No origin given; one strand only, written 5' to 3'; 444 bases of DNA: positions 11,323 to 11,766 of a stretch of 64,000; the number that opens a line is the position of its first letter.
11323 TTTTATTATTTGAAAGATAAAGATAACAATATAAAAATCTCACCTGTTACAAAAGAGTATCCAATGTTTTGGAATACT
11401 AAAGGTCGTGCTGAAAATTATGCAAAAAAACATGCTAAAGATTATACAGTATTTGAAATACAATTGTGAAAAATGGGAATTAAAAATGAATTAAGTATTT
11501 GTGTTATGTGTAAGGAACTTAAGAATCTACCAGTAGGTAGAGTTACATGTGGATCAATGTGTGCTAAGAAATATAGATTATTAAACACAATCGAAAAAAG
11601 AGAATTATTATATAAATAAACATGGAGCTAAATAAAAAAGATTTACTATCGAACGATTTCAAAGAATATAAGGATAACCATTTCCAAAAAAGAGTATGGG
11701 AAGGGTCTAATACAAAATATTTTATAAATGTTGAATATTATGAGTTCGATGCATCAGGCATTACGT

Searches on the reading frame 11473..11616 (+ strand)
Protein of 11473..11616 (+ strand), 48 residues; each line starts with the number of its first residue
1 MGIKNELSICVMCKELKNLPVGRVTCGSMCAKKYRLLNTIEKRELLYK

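Call 5: search_protein_families(library=pfam, proteins=[window:11473-11616:+], max_evalue=10)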
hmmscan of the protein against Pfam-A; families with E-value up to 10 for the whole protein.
seq(48 aa): 0 families

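Call 6: search_protein_families(library=phrogs, proteins=[window:11473-11616:+], max_evalue=1)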
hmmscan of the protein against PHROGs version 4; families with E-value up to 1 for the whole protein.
seq(48 aa): 1 family
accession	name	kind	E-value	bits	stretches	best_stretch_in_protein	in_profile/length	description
phrog_18541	-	unknown function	0.3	11.8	1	11-44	44-75/81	-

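Call 19: search_protein_families(library=ncbifam, proteins=[window:11473-11616:+], max_evalue=1)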
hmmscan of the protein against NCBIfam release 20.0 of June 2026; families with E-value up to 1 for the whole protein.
seq(48 aa): 0 families
